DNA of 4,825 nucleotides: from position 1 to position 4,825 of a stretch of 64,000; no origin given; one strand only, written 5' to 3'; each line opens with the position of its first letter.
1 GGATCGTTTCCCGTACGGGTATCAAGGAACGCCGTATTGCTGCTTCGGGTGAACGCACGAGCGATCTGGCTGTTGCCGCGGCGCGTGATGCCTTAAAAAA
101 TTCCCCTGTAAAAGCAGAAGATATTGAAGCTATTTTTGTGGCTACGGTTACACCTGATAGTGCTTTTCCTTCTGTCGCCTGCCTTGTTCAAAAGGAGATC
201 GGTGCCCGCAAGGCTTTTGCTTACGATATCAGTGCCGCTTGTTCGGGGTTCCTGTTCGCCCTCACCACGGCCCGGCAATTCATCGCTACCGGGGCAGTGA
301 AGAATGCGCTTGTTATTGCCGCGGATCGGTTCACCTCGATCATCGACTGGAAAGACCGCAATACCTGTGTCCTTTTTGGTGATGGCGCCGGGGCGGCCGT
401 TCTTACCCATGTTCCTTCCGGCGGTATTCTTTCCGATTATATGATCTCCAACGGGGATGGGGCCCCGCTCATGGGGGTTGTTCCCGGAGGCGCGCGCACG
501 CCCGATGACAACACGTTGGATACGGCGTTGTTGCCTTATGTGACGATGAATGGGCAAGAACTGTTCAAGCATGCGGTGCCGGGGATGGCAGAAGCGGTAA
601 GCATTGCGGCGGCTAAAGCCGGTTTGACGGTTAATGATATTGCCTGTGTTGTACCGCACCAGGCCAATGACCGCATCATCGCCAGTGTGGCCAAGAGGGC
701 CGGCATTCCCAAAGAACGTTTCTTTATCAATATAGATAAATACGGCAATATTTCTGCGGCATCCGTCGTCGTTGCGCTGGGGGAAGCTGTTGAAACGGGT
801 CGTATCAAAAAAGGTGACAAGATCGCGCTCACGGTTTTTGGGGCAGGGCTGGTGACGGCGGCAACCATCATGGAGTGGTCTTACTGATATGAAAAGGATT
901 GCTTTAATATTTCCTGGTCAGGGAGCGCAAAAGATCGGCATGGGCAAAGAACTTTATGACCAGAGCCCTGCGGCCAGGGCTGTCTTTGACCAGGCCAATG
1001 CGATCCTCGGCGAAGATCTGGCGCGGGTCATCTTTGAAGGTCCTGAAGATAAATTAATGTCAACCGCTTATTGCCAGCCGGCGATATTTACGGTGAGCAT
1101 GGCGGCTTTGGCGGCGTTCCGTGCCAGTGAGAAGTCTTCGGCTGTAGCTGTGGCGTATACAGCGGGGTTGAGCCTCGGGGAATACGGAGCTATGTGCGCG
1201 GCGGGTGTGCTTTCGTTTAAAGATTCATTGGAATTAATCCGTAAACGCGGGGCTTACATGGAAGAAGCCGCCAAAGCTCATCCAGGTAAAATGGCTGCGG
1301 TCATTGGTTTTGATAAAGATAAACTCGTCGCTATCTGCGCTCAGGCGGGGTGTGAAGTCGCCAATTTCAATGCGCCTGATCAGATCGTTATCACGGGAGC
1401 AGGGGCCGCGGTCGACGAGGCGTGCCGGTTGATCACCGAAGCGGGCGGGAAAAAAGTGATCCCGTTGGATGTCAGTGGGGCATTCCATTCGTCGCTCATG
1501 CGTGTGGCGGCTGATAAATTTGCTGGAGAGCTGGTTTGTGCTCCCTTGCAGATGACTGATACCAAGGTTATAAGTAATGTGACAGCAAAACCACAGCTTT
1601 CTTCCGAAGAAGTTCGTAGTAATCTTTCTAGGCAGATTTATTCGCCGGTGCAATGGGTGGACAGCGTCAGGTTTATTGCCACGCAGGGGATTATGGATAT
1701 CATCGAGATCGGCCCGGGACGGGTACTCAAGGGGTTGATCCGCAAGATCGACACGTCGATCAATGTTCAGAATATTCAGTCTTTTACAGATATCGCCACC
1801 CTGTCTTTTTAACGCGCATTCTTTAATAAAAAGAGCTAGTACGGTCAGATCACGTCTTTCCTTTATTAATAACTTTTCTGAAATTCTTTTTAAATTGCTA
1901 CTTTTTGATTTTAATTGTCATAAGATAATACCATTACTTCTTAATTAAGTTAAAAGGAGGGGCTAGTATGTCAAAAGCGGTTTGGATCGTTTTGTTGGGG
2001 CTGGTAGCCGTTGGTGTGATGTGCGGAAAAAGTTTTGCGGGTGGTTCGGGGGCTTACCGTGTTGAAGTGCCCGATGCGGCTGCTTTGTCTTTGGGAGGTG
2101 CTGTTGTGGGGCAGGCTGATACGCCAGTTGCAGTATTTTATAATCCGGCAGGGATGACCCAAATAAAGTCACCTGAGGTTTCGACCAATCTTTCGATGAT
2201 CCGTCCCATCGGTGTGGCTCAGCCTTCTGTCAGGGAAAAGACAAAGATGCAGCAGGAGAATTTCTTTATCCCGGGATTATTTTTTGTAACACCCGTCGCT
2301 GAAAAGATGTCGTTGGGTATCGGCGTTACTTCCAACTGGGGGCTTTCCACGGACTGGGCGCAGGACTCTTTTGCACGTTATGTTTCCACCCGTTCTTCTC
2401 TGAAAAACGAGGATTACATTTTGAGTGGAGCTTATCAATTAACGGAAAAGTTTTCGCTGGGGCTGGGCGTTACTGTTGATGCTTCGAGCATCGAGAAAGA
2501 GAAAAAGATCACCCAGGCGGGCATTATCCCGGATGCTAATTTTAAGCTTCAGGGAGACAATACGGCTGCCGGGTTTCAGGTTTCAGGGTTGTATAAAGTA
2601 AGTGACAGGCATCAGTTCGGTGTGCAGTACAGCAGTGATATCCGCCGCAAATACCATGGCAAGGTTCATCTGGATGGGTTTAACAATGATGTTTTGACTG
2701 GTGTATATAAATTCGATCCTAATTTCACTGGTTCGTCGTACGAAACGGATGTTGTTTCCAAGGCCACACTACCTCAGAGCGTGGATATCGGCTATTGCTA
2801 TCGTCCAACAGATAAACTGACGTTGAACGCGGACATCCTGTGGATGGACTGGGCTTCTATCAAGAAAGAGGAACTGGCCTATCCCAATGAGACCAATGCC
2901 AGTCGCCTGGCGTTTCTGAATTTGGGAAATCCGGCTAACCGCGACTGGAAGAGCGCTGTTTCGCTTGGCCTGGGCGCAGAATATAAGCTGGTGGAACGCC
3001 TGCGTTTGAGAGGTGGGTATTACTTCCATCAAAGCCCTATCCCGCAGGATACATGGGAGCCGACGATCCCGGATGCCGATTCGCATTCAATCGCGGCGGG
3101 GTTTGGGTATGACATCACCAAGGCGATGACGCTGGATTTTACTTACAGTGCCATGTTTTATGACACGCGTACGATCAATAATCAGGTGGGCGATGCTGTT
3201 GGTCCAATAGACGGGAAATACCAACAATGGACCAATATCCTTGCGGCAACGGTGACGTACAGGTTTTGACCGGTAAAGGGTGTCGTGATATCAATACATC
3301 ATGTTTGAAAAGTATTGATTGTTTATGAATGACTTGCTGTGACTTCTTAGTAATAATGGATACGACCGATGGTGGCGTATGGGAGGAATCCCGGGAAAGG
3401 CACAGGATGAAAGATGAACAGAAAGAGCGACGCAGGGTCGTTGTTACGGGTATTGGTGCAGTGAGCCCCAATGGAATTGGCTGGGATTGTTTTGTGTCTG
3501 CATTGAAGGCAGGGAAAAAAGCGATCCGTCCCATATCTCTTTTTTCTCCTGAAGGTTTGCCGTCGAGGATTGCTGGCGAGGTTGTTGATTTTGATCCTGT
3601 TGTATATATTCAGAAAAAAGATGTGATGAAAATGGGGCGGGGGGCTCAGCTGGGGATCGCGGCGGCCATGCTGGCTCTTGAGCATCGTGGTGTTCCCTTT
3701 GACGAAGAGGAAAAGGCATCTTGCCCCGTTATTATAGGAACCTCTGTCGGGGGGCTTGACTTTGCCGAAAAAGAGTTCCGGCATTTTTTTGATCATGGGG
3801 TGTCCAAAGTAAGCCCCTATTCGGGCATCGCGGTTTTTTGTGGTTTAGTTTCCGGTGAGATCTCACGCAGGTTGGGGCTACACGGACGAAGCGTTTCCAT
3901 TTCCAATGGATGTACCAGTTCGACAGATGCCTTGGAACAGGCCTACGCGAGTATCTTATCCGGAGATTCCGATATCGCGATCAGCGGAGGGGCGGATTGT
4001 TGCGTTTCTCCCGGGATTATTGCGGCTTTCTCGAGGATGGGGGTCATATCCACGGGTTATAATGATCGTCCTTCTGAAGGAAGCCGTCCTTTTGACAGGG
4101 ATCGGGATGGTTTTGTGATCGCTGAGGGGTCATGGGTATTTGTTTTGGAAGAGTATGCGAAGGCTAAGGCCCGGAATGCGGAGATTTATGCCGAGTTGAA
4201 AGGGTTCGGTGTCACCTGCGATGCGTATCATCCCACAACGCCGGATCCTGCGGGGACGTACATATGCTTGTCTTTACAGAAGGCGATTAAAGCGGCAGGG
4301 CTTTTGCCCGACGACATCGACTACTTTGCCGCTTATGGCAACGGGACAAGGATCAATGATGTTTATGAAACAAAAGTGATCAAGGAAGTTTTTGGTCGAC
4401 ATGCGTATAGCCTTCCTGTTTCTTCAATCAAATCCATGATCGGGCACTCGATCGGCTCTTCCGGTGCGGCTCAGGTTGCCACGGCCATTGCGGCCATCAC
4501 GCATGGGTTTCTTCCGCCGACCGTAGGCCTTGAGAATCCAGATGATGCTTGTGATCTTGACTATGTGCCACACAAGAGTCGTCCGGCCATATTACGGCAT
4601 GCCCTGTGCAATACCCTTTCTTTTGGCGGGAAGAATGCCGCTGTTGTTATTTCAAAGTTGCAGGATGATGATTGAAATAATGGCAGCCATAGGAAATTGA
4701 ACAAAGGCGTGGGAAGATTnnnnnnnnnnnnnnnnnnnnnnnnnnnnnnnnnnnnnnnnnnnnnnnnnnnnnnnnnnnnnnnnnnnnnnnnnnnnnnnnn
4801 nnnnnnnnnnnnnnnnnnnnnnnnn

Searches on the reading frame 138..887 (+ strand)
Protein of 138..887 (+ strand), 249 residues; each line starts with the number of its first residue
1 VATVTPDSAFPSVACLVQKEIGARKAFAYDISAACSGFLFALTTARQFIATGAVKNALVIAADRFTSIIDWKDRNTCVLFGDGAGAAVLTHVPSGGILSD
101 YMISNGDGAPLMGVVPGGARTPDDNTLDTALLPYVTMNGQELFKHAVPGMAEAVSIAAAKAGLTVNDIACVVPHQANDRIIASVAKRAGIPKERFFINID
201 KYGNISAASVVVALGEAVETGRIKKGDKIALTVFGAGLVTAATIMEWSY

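Call 38: search_protein_families(library=pfam, proteins=[window:138-887:+], max_evalue=0.00001)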
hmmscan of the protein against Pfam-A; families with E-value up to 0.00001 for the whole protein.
window:138-887:+ (249 aa): 2 families
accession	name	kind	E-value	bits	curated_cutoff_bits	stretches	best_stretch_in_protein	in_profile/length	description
PF08541.16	ACP_syn_III_C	-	8.3e-34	116.1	26.6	1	159-247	2-90/90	3-Oxoacyl-[acyl-carrier-protein (ACP)] synthase III C terminal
PF08545.16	ACP_syn_III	-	1.9e-29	101.8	24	1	29-106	1-80/80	3-Oxoacyl-[acyl-carrier-protein (ACP)] synthase III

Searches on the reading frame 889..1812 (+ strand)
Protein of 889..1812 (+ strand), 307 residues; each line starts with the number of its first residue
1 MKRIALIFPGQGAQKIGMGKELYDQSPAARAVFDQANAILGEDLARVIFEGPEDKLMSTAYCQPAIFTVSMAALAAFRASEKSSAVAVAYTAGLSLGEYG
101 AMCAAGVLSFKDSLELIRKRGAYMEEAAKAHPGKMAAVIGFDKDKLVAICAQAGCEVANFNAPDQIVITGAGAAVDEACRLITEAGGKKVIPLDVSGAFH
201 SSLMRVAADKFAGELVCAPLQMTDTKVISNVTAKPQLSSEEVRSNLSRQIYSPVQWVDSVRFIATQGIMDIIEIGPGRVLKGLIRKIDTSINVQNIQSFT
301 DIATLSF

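Call 38: search_protein_families(library=pfam, proteins=[window:889-1812:+], max_evalue=0.00001)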
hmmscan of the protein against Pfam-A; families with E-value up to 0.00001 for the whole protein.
window:889-1812:+ (307 aa): 1 family
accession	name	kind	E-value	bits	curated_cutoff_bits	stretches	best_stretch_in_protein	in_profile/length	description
PF00698.26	Acyl_transf_1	-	2.2e-34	119.8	32.7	1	7-284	3-275/319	Acyl transferase domain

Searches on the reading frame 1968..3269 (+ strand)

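Call 38: search_protein_families(library=pfam, proteins=[window:1968-3269:+], max_evalue=0.00001)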
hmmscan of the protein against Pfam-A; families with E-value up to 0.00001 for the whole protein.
window:1968-3269:+ (433 aa): 1 family
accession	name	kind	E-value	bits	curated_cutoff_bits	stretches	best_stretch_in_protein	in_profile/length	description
PF03349.22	Toluene_X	-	5.7e-64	216.6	29.7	1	39-433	20-421/421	Outer membrane protein transport protein (OMPP1/FadL/TodX)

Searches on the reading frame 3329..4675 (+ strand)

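Call 38: search_protein_families(library=pfam, proteins=[window:3329-4675:+], max_evalue=0.00001)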
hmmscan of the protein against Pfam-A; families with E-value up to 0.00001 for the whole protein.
window:3329-4675:+ (448 aa): 2 families
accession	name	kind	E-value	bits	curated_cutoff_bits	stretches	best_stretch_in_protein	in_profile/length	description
PF00109.32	ketoacyl-synt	-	2.7e-42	145.6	20.8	1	35-279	2-252/252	Beta-ketoacyl synthase, N-terminal domain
PF02801.28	Ketoacyl-synt_C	-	7.1e-30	103.9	20.8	1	287-401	1-118/119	Beta-ketoacyl synthase, C-terminal domain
